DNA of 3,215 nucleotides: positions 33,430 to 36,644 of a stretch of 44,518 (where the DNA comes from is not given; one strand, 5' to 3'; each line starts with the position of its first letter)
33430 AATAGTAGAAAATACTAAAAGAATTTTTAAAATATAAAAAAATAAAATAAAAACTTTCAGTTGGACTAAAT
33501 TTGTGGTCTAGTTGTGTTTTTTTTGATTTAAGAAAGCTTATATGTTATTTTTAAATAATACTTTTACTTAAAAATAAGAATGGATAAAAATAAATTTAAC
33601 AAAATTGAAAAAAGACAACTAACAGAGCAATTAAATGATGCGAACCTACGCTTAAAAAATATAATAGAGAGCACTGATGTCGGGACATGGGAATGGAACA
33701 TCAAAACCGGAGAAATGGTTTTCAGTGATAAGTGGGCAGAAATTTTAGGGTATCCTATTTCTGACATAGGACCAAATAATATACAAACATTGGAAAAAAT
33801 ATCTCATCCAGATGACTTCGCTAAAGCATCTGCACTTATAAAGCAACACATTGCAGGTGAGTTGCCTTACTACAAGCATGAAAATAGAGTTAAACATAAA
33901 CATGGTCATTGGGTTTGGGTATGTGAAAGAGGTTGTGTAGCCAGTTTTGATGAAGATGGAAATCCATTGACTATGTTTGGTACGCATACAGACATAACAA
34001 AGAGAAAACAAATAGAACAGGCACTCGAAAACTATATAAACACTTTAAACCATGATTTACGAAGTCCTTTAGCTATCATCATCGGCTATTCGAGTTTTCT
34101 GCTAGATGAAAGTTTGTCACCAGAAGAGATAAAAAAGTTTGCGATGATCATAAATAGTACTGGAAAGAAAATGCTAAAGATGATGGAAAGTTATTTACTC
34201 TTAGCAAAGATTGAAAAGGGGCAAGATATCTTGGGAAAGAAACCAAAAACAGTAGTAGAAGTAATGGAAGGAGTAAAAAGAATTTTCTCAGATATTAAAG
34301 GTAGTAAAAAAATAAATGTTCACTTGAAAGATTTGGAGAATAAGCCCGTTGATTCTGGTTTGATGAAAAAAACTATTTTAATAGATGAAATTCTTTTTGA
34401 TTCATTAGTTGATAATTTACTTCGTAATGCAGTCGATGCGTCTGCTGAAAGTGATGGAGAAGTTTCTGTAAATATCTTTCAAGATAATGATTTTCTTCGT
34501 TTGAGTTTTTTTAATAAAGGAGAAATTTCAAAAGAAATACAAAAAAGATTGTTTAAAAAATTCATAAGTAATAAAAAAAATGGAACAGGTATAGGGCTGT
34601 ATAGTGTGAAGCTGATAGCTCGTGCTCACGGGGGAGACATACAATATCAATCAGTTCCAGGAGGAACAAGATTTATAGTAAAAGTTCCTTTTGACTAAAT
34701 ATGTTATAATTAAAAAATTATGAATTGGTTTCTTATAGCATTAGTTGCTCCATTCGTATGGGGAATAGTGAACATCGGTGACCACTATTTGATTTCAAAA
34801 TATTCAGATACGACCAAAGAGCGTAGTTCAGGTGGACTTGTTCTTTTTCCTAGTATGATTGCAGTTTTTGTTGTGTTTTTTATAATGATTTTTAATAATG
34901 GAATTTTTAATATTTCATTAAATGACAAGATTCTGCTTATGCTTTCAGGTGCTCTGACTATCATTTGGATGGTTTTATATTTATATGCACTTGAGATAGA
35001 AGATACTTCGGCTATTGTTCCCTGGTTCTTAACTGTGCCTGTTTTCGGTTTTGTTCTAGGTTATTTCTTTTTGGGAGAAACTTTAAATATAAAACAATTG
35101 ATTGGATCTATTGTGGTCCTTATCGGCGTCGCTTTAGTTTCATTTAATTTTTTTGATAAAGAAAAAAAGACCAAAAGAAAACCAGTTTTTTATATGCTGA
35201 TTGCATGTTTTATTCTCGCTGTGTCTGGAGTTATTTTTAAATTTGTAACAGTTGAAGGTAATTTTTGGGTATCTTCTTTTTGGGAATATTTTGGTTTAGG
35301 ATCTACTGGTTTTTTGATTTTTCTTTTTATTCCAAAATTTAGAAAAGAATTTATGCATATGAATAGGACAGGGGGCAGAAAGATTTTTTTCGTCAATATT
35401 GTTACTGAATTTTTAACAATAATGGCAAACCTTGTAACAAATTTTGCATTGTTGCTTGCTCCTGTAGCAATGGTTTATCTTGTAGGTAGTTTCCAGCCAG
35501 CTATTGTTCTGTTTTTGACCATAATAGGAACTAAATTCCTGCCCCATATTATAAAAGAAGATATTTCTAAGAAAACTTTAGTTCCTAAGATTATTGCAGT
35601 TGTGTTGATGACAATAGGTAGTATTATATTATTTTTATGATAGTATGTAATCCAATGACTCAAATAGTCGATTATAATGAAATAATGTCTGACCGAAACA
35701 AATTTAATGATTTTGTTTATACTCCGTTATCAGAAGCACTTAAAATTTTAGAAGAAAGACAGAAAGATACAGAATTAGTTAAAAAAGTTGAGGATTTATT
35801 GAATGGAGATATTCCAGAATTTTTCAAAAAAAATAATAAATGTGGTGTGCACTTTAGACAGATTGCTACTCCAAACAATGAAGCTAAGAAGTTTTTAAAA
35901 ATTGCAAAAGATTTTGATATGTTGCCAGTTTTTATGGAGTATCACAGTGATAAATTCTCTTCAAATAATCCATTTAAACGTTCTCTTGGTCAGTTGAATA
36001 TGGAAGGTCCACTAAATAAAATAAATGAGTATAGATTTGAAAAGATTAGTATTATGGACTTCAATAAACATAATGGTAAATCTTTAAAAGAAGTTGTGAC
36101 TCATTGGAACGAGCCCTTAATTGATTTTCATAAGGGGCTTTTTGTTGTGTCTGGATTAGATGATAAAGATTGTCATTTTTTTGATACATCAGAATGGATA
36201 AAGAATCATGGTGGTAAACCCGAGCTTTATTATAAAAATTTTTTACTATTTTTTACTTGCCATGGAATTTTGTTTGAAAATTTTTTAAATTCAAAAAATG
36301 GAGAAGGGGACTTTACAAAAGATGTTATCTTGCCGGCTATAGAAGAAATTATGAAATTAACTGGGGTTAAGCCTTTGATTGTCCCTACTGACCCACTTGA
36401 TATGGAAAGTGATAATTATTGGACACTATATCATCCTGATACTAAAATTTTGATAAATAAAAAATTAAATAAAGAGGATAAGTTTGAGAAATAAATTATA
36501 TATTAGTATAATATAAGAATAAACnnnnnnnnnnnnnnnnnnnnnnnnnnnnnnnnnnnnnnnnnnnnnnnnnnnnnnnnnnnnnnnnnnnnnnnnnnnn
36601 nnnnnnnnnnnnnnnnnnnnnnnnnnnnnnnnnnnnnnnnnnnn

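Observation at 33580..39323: Compact six-gene sensor locus: two kinases without a response regulator, a DMT transporter, and two paralogous unknowns flanking a Cys-rich mini-protein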

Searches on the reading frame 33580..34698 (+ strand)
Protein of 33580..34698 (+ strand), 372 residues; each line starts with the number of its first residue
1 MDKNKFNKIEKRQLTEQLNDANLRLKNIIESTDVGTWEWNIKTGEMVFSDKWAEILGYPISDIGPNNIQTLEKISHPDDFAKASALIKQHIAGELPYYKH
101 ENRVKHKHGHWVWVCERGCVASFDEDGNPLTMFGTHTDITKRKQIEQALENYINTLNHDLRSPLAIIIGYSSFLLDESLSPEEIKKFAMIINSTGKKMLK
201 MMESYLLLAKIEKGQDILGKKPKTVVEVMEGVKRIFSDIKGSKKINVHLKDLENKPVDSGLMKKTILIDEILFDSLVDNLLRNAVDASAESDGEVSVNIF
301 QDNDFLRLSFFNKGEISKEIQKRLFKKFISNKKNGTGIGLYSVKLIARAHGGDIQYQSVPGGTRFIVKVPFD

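Call 3: search_protein_families(library=pfam, proteins=[window:33580-34698:+], max_evalue=1)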
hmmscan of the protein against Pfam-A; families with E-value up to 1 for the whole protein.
window:33580-34698:+ (372 aa): 6 families
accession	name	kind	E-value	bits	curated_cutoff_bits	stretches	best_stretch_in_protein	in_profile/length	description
PF02518.31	HATPase_c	-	1.4e-17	64.6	26.4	1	269-371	2-109/111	Histidine kinase-, DNA gyrase B-, and HSP90-like ATPase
PF08447.18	PAS_3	-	4.4e-16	59.4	25.6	1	47-136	3-89/89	PAS fold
PF00512.31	HisKA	-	7.3e-13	48.8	26.9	1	151-214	4-66/66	His Kinase A (phospho-acceptor) domain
PF14501.12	HATPase_c_5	-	6.5e-08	32.9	22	1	275-358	8-90/102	GHKL domain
PF00989.32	PAS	-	1.2e-05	25.7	22.6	1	24-139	2-113/113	PAS fold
PF13426.13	PAS_9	-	0.0046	17.7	27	1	48-141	16-103/103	PAS domain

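Call 4: search_protein_families(library=ncbifam, proteins=[window:33580-34698:+], max_evalue=1)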
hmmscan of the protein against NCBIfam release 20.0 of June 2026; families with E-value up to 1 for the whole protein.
window:33580-34698:+ (372 aa): 79 families (the best 25 are shown)
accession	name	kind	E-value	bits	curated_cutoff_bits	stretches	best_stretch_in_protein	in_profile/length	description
NF046044.1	PnpS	equivalog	1.4e-28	100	400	1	12-370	44-390/390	two-component system histidine kinase PnpS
NF008312.0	PRK11100.1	equivalog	1.8e-28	99.6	356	1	146-363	253-466/477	two-component system sensor histidine kinase CreC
TIGR02966.1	phoR_proteo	equivalog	1.4e-25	90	334.2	1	136-367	101-331/333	phosphate regulon sensor histidine kinase PhoR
NF033091.0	HK_VanS_ACDEFG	equivalog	2.3e-23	82.7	400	1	138-370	63-293/293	vancomycin resistance histidine kinase VanS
NF041777.1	sens_FixL_Rhizob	equivalog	2.4e-22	79.2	850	2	29-163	2-128/485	sensor protein FixL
NF033092.0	HK_WalK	equivalog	3.2e-22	78.9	725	1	137-370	360-593/594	cell wall metabolism sensor histidine kinase WalK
NF052314.1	T9SS_HK_PorY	subfamily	9.2e-22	77.7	350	1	145-367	207-416/418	PorY family sensor histidine kinase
NF008468.0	PRK11360.1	equivalog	9.3e-21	73.8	646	1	148-371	395-608/616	two-component system sensor histidine kinase AtoS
TIGR01386.1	cztS_silS_copS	subfamily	5.3e-20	71.8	292.55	1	148-370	240-457/457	heavy metal sensor histidine kinase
NF008302.0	PRK11091.1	equivalog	9.5e-20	70.4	838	1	120-370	247-504/779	aerobic respiration two-component sensor histidine kinase ArcB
NF038297.2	hybrid_HK_HrmK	equivalog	7.5e-19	67.8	725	1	151-371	237-457/607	hybrid histidine kinase/response regulator HrmK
NF047874.1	MASE3_PAS_HK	subfamily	7.9e-19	67.9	560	1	136-371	385-625/655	MASE3 domain-containing sensor histidine kinase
TIGR02916.1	PEP_his_kin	equivalog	2.5e-18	66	300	1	261-370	568-679/679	XrtA/PEP-CTERM system histidine kinase PrsK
NF052573.1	HisKinEspAMyxo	equivalog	4.7e-18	64.6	1400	2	15-151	122-255/755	serine histidine kinase EspA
TIGR02956.1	TMAO_torS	equivalog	5e-18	64.6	676.5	1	145-371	460-682/967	TMAO reductase system sensor histidine kinase/response regulator TorS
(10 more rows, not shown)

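Call 56: search_protein_families(library=padloc, proteins=[window:33580-34698:+], max_evalue=0.01)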
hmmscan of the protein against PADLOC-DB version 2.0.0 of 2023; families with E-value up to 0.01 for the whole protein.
window:33580-34698:+ (372 aa): 0 families

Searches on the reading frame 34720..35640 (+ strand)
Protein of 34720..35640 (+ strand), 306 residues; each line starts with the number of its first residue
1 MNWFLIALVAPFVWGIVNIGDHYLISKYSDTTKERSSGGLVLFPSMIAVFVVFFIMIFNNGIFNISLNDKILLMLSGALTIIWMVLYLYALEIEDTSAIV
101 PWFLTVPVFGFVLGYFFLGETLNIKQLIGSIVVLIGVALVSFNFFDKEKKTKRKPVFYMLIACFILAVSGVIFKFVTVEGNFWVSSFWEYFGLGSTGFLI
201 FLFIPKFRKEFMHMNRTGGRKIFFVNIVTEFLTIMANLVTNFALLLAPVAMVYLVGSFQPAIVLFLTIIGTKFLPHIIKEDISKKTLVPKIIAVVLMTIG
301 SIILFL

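Call 3: search_protein_families(library=pfam, proteins=[window:34720-35640:+], max_evalue=1)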
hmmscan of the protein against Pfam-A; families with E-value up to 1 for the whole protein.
window:34720-35640:+ (306 aa): 2 families
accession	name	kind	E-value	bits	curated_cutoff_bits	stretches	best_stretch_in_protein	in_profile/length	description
PF00892.27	EamA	-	1.2e-14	55.2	28.2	2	3-141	3-134/135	EamA-like transporter family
PF06072.16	Herpes_US9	-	0.71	10.2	23.7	1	151-173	29-51/61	Alphaherpesvirus tegument protein US9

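Call 4: search_protein_families(library=ncbifam, proteins=[window:34720-35640:+], max_evalue=1)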
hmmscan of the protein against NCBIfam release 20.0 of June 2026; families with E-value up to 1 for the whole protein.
window:34720-35640:+ (306 aa): 3 families
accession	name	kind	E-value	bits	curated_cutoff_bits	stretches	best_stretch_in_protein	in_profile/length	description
TIGR03340.1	phn_DUF6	hypoth_equivalog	7.2e-06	25.9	288.15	1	67-300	60-277/281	phosphonate utilization associated putative membrane protein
TIGR00950.1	2A78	equivalog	1.6e-05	24.4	230.2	1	4-137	130-263/264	carboxylate/amino acid/amine transporter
NF050019.1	HpsJ_like_C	equivalog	0.052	13.3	140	1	130-169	45-85/183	HpsJ-like protein, cyanoexosortase C-associated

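Call 56: search_protein_families(library=padloc, proteins=[window:34720-35640:+], max_evalue=0.01)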
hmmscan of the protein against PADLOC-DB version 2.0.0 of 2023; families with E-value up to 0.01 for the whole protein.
window:34720-35640:+ (306 aa): 0 families

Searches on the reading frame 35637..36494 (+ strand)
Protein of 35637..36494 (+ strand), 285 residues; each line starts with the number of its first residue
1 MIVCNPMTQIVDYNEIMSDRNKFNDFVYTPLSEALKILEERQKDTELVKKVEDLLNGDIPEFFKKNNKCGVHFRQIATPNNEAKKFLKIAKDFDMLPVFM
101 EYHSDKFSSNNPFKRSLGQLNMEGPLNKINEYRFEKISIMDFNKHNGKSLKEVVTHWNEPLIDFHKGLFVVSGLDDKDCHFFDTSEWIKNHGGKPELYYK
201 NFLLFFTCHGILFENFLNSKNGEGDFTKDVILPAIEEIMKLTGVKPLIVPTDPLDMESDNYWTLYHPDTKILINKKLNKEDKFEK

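Call 3: search_protein_families(library=pfam, proteins=[window:35637-36494:+], max_evalue=1)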
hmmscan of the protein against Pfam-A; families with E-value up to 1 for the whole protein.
window:35637-36494:+ (285 aa): 1 family
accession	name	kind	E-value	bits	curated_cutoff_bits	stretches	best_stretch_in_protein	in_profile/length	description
PF18947.5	HAMP_2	-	0.085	13.3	24.3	1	12-69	5-61/67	HAMP domain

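Call 4: search_protein_families(library=ncbifam, proteins=[window:35637-36494:+], max_evalue=1)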
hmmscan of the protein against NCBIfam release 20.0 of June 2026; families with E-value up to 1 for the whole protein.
window:35637-36494:+ (285 aa): 0 families

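Call 8: search_solved_structures(query=window:35637-36494:+, max_evalue=10)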
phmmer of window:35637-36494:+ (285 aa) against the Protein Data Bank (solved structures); distinct sequences matched with E-value up to 10: 2.
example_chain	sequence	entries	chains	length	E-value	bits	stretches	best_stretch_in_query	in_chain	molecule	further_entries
9d2f_U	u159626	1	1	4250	1.4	11.3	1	85-147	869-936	Dynein axonemal heavy chain 1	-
3nav_A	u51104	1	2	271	2.3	10.6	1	58-101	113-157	Tryptophan synthase alpha chain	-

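Call 56: search_protein_families(library=padloc, proteins=[window:35637-36494:+], max_evalue=0.01)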
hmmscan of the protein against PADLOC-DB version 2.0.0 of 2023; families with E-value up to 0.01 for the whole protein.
window:35637-36494:+ (285 aa): 0 families

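Call 67: find_homologous_proteins(query=A3, max_evalue=0.001)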
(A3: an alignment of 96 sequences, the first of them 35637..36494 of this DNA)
Query A3 (96 sequences) (285 aa, profile of the alignment): 778 proteins with E <= 0.001 among 6535 candidates; the best 120 are listed.
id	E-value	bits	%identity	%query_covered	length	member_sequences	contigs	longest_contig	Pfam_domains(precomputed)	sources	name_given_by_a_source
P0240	3.0e-106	372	38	85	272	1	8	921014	-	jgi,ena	jgi:hypothetical protein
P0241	3.2e-104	366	40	86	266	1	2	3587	-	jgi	-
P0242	4.3e-104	365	41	87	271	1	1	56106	-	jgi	jgi:hypothetical protein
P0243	8.4e-104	364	36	84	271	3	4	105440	-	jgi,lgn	-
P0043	3.8e-103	362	40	84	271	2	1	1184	-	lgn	-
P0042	1.4e-102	360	38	84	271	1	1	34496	-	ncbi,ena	-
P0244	2.8e-102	359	38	96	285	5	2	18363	-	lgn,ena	-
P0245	4.0e-102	359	40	89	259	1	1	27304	-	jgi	jgi:hypothetical protein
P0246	1.7e-101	357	38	85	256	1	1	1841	-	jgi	-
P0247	4.1e-101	356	38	84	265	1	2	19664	-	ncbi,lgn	-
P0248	6.7e-100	352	41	86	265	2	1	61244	-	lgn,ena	-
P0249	9.8e-100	351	40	90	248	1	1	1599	-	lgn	-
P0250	1.9e-99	350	41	87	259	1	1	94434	-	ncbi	-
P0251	3.5e-99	349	42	86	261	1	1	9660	-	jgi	jgi:hypothetical protein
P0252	4.3e-99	349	40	84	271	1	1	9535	-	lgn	-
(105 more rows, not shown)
